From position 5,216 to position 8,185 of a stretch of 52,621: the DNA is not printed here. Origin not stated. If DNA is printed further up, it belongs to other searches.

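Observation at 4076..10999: GH94 phosphorylase fused to a huge polytopic membrane block and exported CBM-like repeats, with no GT84 synthase domain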

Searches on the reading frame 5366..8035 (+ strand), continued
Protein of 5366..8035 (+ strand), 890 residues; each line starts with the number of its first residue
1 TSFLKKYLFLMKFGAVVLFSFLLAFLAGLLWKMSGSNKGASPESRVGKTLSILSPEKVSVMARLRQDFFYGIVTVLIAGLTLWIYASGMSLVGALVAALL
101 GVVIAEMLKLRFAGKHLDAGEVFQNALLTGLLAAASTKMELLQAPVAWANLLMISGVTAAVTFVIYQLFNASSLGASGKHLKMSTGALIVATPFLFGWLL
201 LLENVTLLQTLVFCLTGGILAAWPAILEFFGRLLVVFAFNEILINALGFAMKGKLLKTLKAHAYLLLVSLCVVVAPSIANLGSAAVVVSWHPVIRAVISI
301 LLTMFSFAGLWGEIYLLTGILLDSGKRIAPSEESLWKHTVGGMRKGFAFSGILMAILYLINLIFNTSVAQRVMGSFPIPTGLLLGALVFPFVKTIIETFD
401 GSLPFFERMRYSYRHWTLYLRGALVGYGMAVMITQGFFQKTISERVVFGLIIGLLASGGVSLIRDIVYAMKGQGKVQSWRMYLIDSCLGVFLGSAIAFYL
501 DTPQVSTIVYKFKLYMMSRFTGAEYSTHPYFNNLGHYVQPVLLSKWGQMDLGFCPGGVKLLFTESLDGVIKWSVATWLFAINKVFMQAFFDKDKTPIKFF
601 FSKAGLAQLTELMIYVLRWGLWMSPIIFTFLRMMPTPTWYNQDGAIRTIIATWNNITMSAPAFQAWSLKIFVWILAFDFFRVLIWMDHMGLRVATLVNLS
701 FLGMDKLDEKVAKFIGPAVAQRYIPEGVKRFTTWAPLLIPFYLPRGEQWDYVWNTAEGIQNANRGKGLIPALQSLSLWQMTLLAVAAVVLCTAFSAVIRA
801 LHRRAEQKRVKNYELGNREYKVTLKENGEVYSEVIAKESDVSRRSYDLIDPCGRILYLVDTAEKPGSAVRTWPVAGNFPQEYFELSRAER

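Call 83: search_protein_families(library=pfam, alignment_id=A6, max_evalue=0.00001)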
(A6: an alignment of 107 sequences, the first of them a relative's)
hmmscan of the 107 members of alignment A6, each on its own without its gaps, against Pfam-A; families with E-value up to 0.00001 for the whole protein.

A. member 1, L074:8726-12253:+ (1176 aa): 1 family
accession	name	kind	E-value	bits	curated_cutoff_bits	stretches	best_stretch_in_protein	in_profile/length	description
PF03629.24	SASA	-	3.3e-15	56.8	24.8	1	109-380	2-223/226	Carbohydrate esterase, sialic acid-specific acetylesterase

B. families by the number of members that match (of 107 scanned): 202 families (the first 25 are shown)
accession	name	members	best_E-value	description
PF04055.27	Radical_SAM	5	3e-27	Radical SAM superfamily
PF14537.11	Cytochrom_c3_2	3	5.5e-12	Cytochrome c3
PF16347.10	SGSH_C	2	3.6e-59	N-sulphoglucosamine sulphohydrolase, C-terminal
PF00009.33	GTP_EFTU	2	7.7e-57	Elongation factor Tu GTP binding domain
PF00884.28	Sulfatase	2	2.9e-53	Sulfatase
PF00990.26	GGDEF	2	1.5e-42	Diguanylate cyclase, GGDEF domain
PF00515.34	TPR_1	2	1.3e-37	Tetratricopeptide repeat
PF13431.12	TPR_17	2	3.5e-35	Tetratricopeptide repeat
PF07719.23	TPR_2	2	4e-33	Tetratricopeptide repeat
PF13181.12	TPR_8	2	6.3e-33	Tetratricopeptide repeat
PF13414.12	TPR_11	2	1.3e-31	TPR repeat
PF01145.31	Band_7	2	4.9e-31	SPFH domain / Band 7 family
PF13424.12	TPR_12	2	5.1e-30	Tetratricopeptide repeat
PF13432.12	TPR_16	2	3.7e-23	Tetratricopeptide repeat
PF13428.12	TPR_14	2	3.9e-21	Tetratricopeptide repeat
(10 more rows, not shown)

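Call 84: search_solved_structures(query=L033:5027-7312:+, max_evalue=0.001)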
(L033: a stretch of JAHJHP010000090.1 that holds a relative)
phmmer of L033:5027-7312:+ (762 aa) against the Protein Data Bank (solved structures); distinct sequences matched with E-value up to 0.001: 8.
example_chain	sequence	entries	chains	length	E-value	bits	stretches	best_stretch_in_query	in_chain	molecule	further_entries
8xul_A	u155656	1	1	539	4.8e-65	223.3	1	363-759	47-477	XCC2207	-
4gl3_A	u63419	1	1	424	2.1e-54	188.1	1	355-759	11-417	putative glucoamylase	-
3eu8_A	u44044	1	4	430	2.3e-49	171.4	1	356-761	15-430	putative glucoamylase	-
5z06_A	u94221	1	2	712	2.1e-46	161.7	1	334-754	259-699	BDI_3064 protein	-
4qt9_A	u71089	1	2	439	1.2e-45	159.1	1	355-760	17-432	putative glucoamylase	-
5gzh_A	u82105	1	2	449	5.2e-44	153.7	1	357-757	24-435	Endo-beta-1,2-glucanase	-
5gzk_A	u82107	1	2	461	5.5e-44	153.6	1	357-757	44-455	Uncharacterized protein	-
8xuk_A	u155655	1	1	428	3e-08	35.5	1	360-506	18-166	H744_1c0222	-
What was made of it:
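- The upstream enzyme is a true GH144 endo-β-1,2-glucanase relative (XcSGL 5e-65, CpSGL 5e-44; call 84).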

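Call 85: search_solved_structures(query=L069:2915-5284:+, max_evalue=0.001)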
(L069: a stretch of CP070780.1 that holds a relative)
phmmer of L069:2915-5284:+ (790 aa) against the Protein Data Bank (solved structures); distinct sequences matched with E-value up to 0.001: 20.
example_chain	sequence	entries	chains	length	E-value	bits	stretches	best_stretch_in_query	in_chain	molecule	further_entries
8rf9_A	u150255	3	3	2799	2e-159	535.5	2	6-741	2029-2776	Cyclic beta 1-2 glucan synthetase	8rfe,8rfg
8rf0_A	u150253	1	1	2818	2e-159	535.5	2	6-741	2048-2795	Cyclic beta-(1,2)-glucan synthase NdvB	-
8ho9_A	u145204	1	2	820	1.4e-145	489.7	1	7-789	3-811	Cellobiose phosphorylase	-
8hob_A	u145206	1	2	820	4.5e-145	488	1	7-789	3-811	Cellobiose phosphorylase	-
3qde_A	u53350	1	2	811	1.8e-144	486.1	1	7-789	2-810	Cellobiose phosphorylase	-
8ho7_A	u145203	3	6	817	5.8e-144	484.4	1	7-789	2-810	Cellobiose phosphorylase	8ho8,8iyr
1v7v_A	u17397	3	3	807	1.1e-121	410.7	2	410-768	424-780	chitobiose phosphorylase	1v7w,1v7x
3s4c_A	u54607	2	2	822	1.4e-115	390.5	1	7-776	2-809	Lactose Phosphorylase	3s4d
3rrs_A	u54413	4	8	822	1.3e-114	387.3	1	7-776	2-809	Cellobiose phosphorylase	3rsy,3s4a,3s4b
8bou_A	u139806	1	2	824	1.1e-112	381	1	6-770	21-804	N,N'-diacetylchitobiose phosphorylase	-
2cqs_A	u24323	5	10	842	4.1e-111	375.7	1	7-775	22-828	Cellobiose Phosphorylase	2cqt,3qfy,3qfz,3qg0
3afj_A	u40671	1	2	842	4.7e-111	375.5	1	7-775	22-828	Cellobiose Phosphorylase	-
3act_A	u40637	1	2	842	4.2e-110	372.4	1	7-775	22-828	Cellobiose Phosphorylase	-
3acs_A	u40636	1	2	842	5.6e-110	371.9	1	7-775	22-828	Cellobiose Phosphorylase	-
4zle_A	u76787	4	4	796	1.9e-73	251.1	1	72-789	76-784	Putative b-glycan phosphorylase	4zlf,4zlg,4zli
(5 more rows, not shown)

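Call 86: search_solved_structures(query=L076:2407-4686:+, max_evalue=0.001)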
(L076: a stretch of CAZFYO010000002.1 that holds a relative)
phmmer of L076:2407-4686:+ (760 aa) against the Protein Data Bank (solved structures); distinct sequences matched with E-value up to 0.001: 31.
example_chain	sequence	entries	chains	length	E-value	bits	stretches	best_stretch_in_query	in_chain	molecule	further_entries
7vkw_A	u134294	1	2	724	1e-109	371.2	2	11-332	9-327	beta-1,2-glucosyltransferase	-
7vkx_A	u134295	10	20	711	1.4e-109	370.8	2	11-332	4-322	beta-1,2-glucosyltransferase | Beta-galactosidase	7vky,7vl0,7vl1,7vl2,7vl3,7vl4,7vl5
7x87_A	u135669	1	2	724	2.5e-109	369.9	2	11-332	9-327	Beta-galactosidase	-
7vkz_A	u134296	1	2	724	1.2e-108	367.7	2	11-332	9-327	beta-1,2-glucosyltransferase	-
5gsl_A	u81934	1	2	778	6.5e-72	246.2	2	8-277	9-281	778aa long hypothetical beta-galactosidase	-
6jow_A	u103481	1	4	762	4.9e-69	236.7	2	20-277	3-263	Beta-galactosidase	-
8oug_A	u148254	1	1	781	1.9e-67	231.4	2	8-276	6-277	Beta-galactosidase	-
5gsm_A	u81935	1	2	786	2e-65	224.7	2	7-274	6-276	Exo-beta-D-glucosaminidase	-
7kdv_A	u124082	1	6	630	3.2e-25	91.8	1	9-181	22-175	Beta-galactosidase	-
3d3a_A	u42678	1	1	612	3.2e-25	91.8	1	4-181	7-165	Beta-galactosidase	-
6eon_A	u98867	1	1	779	2.7e-24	88.7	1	4-180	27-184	Beta-galactosidase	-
8h25_A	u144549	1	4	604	4.2e-22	81.5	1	11-181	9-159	Beta-galactosidase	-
8uid_A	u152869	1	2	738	8.8e-22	80.4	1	21-179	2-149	Beta-galactosidase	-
8qqh_AAA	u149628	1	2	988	1.4e-21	79.7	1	21-179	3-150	Beta-galactosidase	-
3thc_A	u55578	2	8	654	6.9e-21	77.4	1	8-181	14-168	Beta-galactosidase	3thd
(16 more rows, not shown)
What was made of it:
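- In L076 a GH35 matches the Ignavibacterium β-1,2-glucosyltransferase best (1e-109; call 86).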

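Call 91: search_solved_structures(query=L033:599-1915:+, max_evalue=0.001)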
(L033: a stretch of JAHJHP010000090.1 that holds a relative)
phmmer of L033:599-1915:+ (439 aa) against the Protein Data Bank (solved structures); distinct sequences matched with E-value up to 0.001: 90 (the best 60 are shown).
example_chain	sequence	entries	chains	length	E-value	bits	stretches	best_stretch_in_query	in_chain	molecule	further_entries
6rjy_A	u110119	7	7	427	1.2e-47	166.1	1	40-384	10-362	Arabino-oligosaccharids-binding protein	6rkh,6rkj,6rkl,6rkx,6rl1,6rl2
5f7v_A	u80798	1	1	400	2.2e-38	135.5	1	40-433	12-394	Lmo0181 protein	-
4qrz_A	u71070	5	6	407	2.3e-24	89.3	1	45-349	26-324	ABC-TYPE SUGAR TRANSPORTER | ABC transporter, substrate binding protein (Sugar)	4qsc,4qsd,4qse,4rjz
8art_A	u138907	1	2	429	6.8e-22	81.2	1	37-379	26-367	Putative secreted maltose-binding protein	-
9xf5_A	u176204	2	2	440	2.4e-21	79.4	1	25-358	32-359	ABC transporter substrate-binding protein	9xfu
1eu8_A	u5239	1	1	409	3.2e-20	75.7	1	45-401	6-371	TREHALOSE/MALTOSE BINDING PROTEIN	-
5k2x_A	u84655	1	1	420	1.6e-19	73.4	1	44-364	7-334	Sugar ABC transporter permease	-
5k2y_A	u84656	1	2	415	2.1e-19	73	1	47-364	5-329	Probable periplasmic sugar-binding lipoprotein UspC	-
4r9f_A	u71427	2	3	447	2.5e-19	72.7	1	6-392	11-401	MBP1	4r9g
3uor_A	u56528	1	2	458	5.3e-19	71.7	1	42-348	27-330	ABC transporter sugar binding protein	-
6dtq_A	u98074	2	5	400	7.6e-19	71.2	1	44-352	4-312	maltose-binding protein MalE3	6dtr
3jzj_A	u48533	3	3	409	1.3e-17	67.1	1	43-365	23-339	Acarbose/maltose binding protein GacH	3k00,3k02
3k01_A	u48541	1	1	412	1.3e-17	67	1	46-365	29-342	Acarbose/maltose binding protein GacH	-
5ci5_A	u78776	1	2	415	6.3e-17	64.8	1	73-434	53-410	Extracellular solute-binding protein family 1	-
4rk2_A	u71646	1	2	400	7.9e-17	64.5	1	43-376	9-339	Putative sugar ABC transporter, substrate-binding protein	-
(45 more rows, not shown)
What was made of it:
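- Tried and rejected: It is a generic CUT1-family binder (call 91).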

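Call 92: search_solved_structures(query=A2, max_evalue=10)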
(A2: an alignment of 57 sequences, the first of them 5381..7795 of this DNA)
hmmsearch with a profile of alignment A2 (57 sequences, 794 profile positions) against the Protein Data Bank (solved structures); distinct sequences matched with E-value up to 10: 0.
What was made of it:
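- The membrane-block profile gives 0 PDB sequence hits at E≤10, although full-length Cgs is in that set (call 92).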

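Call 93: search_protein_families(library=pfam, alignment_id=A2, max_evalue=1)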
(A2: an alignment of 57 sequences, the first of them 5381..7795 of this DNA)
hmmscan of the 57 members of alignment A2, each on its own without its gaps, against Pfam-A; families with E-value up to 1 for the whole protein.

A. member 1, window:5381-7795:+ (805 aa): 0 families

B. families by the number of members that match (of 57 scanned): 13 families
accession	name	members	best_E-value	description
PF23494.1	bPH_10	7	0.0044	YqeB-like bacterial PH domain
PF10233.14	Cg6151-P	3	2.8e-05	Uncharacterized conserved protein CG6151-P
PF12597.13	Cox20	2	0.61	Cytochrome c oxidase assembly protein COX20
PF14154.11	DUF4306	1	0.0033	Domain of unknown function (DUF4306)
PF07235.16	DUF1427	1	0.0043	Protein of unknown function (DUF1427)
PF00441.29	Acyl-CoA_dh_1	1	0.008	Acyl-CoA dehydrogenase, C-terminal domain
PF19389.4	DUF5964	1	0.035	Family of unknown function (DUF5964)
PF12606.13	RELT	1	0.043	Tumour necrosis factor receptor superfamily member 19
PF16080.10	Phage_holin_2_3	1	0.051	Bacteriophage holin family HP1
PF11862.13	DUF3382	1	0.066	Domain of unknown function (DUF3382)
PF23445.2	SNRNP200_wHTH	1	0.26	Winged Helix-turn-helix domain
PF15013.11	CCSMST1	1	0.3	CCSMST1 family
PF19517.4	DUF6050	1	0.48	Family of unknown function (DUF6050)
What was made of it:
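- No recognisable sensor, acyltransferase or other enzymatic family signature was found (call 93).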
